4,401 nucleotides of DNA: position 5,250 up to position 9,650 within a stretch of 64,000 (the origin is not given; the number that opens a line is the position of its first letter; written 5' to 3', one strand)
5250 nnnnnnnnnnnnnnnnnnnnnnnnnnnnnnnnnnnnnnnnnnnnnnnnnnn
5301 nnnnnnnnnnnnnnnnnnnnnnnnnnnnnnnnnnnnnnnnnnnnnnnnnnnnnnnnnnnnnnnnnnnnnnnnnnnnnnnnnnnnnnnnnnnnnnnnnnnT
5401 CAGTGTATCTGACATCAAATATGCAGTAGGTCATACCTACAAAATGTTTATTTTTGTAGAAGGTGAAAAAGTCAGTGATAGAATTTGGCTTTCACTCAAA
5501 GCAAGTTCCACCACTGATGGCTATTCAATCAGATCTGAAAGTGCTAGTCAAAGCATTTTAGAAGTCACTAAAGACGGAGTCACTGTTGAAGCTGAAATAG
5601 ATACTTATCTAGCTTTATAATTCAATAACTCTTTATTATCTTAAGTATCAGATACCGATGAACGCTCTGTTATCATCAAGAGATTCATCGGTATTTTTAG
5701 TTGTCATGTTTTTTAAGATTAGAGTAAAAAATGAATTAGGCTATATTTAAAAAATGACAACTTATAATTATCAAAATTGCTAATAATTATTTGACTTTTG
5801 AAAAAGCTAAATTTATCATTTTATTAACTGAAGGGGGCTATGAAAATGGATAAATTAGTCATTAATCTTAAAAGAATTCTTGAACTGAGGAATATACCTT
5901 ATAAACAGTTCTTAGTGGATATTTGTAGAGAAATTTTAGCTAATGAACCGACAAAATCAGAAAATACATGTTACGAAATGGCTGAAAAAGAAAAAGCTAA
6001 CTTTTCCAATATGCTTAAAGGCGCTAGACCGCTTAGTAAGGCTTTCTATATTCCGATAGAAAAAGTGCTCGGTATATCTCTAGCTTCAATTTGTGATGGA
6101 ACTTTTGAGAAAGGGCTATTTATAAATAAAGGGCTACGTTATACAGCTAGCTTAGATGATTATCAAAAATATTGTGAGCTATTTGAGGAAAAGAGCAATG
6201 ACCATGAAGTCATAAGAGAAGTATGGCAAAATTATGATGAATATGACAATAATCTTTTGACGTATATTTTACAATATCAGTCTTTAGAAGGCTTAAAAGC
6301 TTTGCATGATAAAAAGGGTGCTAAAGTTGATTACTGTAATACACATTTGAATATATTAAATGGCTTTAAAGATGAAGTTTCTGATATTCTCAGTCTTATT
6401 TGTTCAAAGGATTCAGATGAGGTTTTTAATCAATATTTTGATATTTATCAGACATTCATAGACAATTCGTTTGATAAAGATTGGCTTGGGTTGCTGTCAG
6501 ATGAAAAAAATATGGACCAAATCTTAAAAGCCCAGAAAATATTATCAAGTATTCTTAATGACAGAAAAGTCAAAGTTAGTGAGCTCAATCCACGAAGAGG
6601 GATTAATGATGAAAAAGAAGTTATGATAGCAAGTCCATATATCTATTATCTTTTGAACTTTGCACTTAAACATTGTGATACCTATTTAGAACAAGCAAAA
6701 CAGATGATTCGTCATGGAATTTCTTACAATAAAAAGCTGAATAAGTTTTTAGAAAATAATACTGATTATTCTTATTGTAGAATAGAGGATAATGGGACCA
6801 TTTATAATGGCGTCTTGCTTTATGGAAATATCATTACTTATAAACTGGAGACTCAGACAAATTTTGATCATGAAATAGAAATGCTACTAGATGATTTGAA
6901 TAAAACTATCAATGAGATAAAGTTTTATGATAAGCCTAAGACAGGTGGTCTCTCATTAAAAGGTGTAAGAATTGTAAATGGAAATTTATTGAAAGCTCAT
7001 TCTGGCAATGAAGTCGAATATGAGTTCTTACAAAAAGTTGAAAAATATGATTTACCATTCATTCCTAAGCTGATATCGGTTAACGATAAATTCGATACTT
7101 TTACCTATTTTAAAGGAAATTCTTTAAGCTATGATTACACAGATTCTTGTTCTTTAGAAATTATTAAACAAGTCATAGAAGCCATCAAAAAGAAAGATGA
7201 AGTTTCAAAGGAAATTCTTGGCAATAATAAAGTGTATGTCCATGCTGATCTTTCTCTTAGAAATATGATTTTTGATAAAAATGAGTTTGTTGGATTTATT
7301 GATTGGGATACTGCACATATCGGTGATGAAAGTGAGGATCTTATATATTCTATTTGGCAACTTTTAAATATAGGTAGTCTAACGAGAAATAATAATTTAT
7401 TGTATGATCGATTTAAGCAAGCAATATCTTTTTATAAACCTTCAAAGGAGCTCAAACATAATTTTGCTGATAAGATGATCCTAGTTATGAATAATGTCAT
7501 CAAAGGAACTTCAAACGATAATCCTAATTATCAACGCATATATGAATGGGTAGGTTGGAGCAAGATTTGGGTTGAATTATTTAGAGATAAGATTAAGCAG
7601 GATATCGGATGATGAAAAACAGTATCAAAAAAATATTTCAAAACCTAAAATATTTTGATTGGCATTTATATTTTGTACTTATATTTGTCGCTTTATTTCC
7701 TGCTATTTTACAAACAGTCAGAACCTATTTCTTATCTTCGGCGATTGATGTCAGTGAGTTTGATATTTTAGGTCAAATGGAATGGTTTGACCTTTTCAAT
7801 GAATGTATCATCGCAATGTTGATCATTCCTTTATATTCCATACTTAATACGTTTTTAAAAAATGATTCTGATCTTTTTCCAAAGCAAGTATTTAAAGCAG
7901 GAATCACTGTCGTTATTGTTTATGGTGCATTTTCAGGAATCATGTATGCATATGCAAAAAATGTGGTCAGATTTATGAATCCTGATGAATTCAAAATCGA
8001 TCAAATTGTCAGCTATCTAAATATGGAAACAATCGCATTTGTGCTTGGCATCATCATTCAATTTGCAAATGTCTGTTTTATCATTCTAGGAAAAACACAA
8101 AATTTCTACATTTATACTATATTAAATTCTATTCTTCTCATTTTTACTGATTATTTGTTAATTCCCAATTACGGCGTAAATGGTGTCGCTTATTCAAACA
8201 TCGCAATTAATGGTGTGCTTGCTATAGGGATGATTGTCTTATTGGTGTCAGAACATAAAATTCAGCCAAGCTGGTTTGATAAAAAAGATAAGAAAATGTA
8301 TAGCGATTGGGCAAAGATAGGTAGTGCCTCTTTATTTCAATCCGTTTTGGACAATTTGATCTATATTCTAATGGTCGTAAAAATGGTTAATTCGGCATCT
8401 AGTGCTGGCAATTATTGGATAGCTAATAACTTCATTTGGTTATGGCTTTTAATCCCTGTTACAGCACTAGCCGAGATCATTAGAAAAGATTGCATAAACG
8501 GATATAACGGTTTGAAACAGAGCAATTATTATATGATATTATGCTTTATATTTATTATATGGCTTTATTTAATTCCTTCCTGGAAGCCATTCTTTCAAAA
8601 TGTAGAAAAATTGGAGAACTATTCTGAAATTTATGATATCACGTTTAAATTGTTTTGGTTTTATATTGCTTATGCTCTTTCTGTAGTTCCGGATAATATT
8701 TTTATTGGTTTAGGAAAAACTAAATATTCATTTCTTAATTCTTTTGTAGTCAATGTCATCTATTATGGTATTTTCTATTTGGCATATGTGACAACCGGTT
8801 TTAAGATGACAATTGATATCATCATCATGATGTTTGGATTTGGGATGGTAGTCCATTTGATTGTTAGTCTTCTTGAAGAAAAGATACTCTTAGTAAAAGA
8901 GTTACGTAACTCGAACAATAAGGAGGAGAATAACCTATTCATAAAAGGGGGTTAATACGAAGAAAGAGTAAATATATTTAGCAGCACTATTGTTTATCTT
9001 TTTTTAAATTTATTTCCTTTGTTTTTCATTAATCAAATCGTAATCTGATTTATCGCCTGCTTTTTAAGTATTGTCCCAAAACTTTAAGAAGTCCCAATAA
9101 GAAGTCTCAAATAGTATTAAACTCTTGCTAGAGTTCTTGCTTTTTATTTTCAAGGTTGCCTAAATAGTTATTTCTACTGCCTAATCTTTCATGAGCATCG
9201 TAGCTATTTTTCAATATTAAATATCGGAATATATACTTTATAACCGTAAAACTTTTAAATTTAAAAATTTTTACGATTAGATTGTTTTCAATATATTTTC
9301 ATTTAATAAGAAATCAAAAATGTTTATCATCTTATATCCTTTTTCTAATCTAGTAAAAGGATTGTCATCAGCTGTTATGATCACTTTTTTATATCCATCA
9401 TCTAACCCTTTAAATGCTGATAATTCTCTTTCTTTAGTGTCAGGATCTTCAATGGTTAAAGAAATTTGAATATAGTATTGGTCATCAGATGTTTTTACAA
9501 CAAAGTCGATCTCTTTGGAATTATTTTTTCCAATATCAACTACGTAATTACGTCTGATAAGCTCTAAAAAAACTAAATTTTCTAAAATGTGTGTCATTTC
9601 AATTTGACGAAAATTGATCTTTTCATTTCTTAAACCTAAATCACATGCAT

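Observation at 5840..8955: Translationally coupled pair: XRE-HTH fused to an APH/CotS-like kinase, plus a MOP/MATE-type exporter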

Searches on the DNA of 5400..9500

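Call 100: search_rna_families(source=window, start=5400, end=9500, threshold=evalue, max_evalue=1)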
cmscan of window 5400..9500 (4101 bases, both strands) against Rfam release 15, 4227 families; matches with E-value up to 1: 2.
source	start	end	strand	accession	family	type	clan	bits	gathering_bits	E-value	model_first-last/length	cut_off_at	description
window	6984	7075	+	RF01185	snR75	Gene; snRNA; snoRNA; CD-box;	CL00045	21.9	40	0.18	1-88/88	no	Small nucleolar RNA snR75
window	6599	6639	+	RF01169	SNORD112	Gene; snRNA; snoRNA; CD-box;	CL00069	21.9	58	0.61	1-77/77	no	Small nucleolar RNA SNORD112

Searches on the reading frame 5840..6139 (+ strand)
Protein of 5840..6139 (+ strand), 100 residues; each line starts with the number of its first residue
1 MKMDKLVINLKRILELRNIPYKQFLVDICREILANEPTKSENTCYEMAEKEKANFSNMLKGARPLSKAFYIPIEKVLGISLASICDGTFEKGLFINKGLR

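Call 23: search_protein_families(library=pfam, proteins=[window:5840-6139:+], max_evalue=10)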
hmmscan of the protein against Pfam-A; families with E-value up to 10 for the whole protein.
window:5840-6139:+ (100 aa): 0 families

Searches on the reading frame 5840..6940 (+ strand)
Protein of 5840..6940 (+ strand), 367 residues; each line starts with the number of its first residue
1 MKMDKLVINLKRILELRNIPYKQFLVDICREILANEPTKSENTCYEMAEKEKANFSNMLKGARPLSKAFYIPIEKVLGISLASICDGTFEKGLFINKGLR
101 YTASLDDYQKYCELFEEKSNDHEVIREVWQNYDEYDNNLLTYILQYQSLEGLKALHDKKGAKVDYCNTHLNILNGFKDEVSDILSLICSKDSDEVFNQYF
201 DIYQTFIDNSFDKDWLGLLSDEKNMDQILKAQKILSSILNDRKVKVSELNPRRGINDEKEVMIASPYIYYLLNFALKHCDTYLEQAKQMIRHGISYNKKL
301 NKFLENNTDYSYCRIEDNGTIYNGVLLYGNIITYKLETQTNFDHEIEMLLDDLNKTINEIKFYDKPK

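Call 48: predict_structure(alignment_id=A2)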
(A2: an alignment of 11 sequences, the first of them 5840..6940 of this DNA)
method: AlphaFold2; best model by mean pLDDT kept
length: 367 residues; sequences in the alignment: 11
mean_pLDDT: 84.3   pTM: 0.71
mean pLDDT of the five models: 84.3, 82.5, 80.3, 78.8, 77.1
residues with pLDDT >= 90: 143; 70-90: 177; 50-70: 38; < 50: 9
segments of 3 or more residues with pLDDT < 50: 1-3, 91-96
pLDDT, mean of each block of 10 residues (from residue 1): 69 87 89 69 84 83 76 78 72 55 87 82 66 78 92 94 77 68 95 95 88 87 96 97 91 82 94 94 96 96 86 88 88 79 89 91 74
secondary structure, 60 per line:
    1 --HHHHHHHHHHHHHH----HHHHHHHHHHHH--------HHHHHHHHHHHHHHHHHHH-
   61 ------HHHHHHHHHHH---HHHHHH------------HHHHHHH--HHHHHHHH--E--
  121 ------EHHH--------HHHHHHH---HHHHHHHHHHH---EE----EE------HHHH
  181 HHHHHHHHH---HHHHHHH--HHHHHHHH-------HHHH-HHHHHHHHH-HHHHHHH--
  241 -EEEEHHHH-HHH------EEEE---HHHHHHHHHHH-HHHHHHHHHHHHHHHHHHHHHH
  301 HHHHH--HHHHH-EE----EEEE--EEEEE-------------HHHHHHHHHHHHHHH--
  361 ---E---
elements in order: H3-16 H21-32 H41-59 H67-77 H81-86 H99-105 H108-115 H139-145 H149-159 H177-189 H193-199 H202-209 H217-220 H222-230 H232-238 E242-245 H246-249 E260-263 H267-277 H279-305 H308-312 E320-323 E326-330 H344-358

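Call 51: fold_search(model_id=the predicted structure, library=pdb)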
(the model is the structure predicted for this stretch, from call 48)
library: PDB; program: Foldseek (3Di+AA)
matches with E <= 10: 162; with E <= 0.001: 0
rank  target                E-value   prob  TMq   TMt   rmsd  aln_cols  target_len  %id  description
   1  3u3w_A                1.5e-01  0.28  0.17  0.20  16.6       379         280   13  Crystal Structure of Bacillus thuringiensis PlcR in complex with the peptide PapR7 and DNA (released 2013-01-09)
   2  5osi_K                1.9e-01  0.16  0.16  0.18  17.6       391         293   12  Structure of retromer VPS29-VPS35C subunits complexed with RidL harpin loop (163-176) (released 2017-12-13)
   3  2axu_E                3.5e-01  0.15  0.15  0.18  18.3       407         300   11  Structure of PrgX (released 2005-12-06)
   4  2axu_J                7.0e-01  0.09  0.14  0.16  19.1       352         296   14  Structure of PrgX (released 2005-12-06)
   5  5lmg_B                8.1e-01  0.09  0.17  0.18  20.9       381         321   13  Structure of C-terminal domain from S. cerevisiae Pat1 decapping activator bound to Dcp2 HLM10 peptide (region 954-970 (released 2017-08-16)
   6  7v0x                  8.5e-01  0.16  0.21  0.21  14.0       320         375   10  Local refinement of ankyrin-1 (C-terminal half), class 1 of erythrocyte ankyrin-1 complex (released 2022-07-20)
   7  4rly                  9.7e-01  0.30  0.19  0.22  12.2       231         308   12  Crystal Structure of AnkB Ankyrin Repeats (R1-R9) in Complex with Nav1.2 Ankyrin Binding Domain (released 2014-11-26)
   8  9lth                  1.2e+00  0.09  0.17  0.20  19.3       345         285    9  Crystal structure of transcriptional regulator (NrpR) from Streptococcus salivarius K12 (released 2025-05-21)
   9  8v9o_E                1.2e+00  0.28  0.18  0.21  16.0       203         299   14  Imaging scaffold engineered to bind the therapeutic protein target BARD1 (released 2024-05-15)
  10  5y4d                  1.3e+00  0.21  0.25  0.15  14.1       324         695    9  Crystal Structure of AnkB Ankyrin Repeats in Complex with AnkR/AnkB Chimeric Autoinhibition Segment (released 2017-09-13)
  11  8j07_t                1.3e+00  0.11  0.21  0.22  15.5       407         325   12  96nm repeat of human respiratory doublet microtubule and associated axonemal complexes (released 2023-07-26)
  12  5ybe_A                1.3e+00  0.10  0.16  0.21  17.1       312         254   11  Structure of KANK1/KIF21A complex (released 2017-11-29)
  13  6sh9_B                1.5e+00  0.14  0.16  0.06  15.0       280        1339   11  EngBF DARPin Fusion 4b D12 (released 2019-11-06)
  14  5h2a_B                1.5e+00  0.09  0.14  0.18  17.5       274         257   11  Crystal structure of Osh1 ANK domain from Kluyveromyces lactis (released 2017-05-10)
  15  2vgl_A                1.6e+00  0.10  0.16  0.11  16.7       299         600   12  AP2 CLATHRIN ADAPTOR CORE (released 2007-12-25)
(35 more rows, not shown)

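Call 58: fold_search(model_id=the predicted structure, library=viral)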
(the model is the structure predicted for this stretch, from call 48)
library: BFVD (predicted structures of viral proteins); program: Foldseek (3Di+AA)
matches with E <= 10: 153; with E <= 0.001: 0
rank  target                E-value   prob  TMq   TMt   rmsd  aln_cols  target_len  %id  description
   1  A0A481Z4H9            6.5e-01  0.28  0.23  0.19  16.1       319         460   11  Ankyrin repeat protein [Pithovirus LCPAC103]
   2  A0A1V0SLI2            7.4e-01  0.16  0.22  0.14  15.5       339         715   11  Ankyrin repeat protein [Klosneuvirus KNV1]
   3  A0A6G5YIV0            9.8e-01  0.06  0.13  0.14  18.9       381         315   12  (no name in the UniProt tables at hand)
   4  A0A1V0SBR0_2          1.1e+00  0.09  0.18  0.11  16.2       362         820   14  Ankyrin and ring finger domain protein [Catovirus CTV1]
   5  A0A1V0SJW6            1.2e+00  0.15  0.23  0.18  11.8       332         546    7  Ankyrin repeat protein [Klosneuvirus KNV1]
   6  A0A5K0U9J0            1.2e+00  0.06  0.12  0.15  22.6       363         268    9  Uncharacterized protein [Yasminevirus sp. GU-2018]
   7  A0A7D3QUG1            1.2e+00  0.13  0.21  0.07  16.8       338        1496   15  Ankyrin repeat domain-containing protein [Fadolivirus FV1/VV64]
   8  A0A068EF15            1.3e+00  0.20  0.23  0.17  12.8       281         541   14  Ankyrin repeat family protein [Penguinpox virus]
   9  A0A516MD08            1.5e+00  0.96  0.16  0.71   5.6        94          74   18  (no name in the UniProt tables at hand)
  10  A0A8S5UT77            1.5e+00  0.89  0.15  0.42   5.9        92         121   14  Putative transcriptional regulator [Siphoviridae sp. ctEZK6]
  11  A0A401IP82            1.5e+00  0.07  0.16  0.12  16.4       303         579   15  Wsv222-like protein, paralog 1 [Metapenaeus ensis nimavirus]
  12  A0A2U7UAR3            1.6e+00  0.10  0.22  0.15  14.2       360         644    8  Ankyrin repeat domain containing protein [Pandoravirus quercus]
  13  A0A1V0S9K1            1.6e+00  0.05  0.15  0.09  17.6       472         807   13  Ankyrin repeat protein [Catovirus CTV1]
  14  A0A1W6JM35            1.7e+00  0.87  0.14  0.59   4.1        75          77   13  Repressor [Lactococcus phage AM9]
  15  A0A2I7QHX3            1.9e+00  0.02  0.10  0.09  26.3       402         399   12  Uncharacterized protein [Vibrio phage Aphrodite1]
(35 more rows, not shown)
